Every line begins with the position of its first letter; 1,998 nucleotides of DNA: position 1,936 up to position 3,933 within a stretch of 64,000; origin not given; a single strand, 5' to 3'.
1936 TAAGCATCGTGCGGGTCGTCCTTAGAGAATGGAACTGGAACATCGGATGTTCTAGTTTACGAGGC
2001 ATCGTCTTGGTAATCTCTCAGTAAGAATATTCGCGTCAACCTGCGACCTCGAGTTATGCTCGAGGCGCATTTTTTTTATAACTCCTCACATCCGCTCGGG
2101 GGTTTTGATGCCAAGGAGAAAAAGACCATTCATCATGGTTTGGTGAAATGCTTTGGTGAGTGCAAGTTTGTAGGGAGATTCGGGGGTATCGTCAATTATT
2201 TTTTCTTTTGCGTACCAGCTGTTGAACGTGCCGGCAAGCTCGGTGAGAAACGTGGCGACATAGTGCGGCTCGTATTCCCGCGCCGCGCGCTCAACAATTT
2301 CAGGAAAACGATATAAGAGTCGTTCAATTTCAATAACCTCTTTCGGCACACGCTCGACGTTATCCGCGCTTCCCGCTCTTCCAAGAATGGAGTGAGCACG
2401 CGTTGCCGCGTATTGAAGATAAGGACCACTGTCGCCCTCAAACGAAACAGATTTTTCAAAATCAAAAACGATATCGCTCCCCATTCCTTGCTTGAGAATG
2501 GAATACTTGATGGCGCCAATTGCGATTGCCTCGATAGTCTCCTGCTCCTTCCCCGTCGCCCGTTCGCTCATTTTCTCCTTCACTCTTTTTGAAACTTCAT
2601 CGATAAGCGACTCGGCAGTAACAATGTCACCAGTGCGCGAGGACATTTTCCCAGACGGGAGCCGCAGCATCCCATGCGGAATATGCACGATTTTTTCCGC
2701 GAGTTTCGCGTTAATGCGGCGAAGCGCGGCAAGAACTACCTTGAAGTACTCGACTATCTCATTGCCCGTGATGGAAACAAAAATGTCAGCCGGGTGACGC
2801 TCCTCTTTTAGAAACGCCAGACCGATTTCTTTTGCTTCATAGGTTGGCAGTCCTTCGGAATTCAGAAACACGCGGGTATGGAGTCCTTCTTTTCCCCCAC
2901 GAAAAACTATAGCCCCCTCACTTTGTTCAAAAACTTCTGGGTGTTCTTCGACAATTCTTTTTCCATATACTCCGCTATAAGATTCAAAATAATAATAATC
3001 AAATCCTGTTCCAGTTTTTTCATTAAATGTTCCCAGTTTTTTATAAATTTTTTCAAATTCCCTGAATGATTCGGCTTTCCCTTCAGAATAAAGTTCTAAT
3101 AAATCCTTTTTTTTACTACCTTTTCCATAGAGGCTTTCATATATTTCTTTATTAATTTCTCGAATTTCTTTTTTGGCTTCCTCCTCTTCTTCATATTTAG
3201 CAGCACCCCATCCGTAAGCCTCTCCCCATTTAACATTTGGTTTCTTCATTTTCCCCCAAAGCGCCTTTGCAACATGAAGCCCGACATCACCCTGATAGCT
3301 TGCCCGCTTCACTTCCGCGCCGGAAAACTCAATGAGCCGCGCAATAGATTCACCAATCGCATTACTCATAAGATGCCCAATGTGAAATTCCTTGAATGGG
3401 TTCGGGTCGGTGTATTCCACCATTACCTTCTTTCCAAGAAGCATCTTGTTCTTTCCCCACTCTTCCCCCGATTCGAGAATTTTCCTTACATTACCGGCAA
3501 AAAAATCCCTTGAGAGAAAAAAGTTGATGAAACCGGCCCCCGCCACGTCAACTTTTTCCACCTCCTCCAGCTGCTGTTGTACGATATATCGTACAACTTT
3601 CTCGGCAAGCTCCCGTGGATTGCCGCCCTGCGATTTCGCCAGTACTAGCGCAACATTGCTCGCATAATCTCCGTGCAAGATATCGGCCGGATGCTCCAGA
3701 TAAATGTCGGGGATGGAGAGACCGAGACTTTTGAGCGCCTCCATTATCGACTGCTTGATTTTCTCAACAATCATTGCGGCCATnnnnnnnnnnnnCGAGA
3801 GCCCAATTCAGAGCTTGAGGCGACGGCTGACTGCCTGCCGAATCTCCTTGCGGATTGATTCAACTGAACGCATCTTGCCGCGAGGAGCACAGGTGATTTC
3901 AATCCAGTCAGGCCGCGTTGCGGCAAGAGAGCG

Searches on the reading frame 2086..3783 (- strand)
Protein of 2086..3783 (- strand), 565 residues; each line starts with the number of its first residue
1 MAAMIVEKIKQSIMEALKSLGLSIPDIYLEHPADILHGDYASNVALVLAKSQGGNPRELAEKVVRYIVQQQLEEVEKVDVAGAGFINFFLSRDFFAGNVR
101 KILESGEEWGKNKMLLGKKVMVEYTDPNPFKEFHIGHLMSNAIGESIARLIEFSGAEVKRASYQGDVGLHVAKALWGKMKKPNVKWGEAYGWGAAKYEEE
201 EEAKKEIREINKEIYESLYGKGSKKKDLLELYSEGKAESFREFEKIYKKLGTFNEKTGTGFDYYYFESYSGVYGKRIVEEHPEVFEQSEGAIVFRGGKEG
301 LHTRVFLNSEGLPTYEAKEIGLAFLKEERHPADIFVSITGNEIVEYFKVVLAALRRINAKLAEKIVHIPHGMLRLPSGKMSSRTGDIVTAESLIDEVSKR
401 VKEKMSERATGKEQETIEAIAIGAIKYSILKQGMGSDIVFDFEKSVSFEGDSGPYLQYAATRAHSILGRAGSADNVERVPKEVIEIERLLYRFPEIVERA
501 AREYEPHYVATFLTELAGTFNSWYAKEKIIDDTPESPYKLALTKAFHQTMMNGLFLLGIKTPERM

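Call 90: find_encoding_contigs(protein=window:2086-3783:-, flank=10000, max_places=1)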
Protein window:2086-3783:- (565 aa): 15 contigs read that carry it; 1 place shown.
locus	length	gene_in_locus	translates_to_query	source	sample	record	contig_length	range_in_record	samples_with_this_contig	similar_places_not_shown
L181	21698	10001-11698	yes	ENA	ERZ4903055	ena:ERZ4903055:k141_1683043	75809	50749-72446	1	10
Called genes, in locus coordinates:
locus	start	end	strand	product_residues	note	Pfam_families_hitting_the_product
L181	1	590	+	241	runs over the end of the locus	PF02535:Zip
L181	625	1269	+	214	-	PF01786:AOX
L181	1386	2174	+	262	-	PF04402:SIMPL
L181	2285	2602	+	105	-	-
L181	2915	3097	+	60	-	PF00584:SecE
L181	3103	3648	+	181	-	PF02357:NusG, PF00467:KOW (weak)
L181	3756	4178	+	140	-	PF03946:Ribosomal_L11_N, PF00298:Ribosomal_L11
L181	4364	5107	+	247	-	PF01996:F420_ligase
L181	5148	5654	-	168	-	PF00186:DHFR_1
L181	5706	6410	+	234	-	PF01928:CYTH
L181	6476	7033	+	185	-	PF22769:DCD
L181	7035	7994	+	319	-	PF00303:Thymidylat_synt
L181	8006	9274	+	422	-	PF00464:SHMT, PF00155:Aminotran_1_2 (weak)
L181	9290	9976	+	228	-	PF02223:Thymidylate_kin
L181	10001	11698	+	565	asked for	PF03485:Arg_tRNA_synt_N, PF00750:tRNA-synt_1d, PF05746:DALR_1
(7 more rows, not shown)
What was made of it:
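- Tried and rejected: The real gene there is IleRS on the minus strand, running off the window start (call 90).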
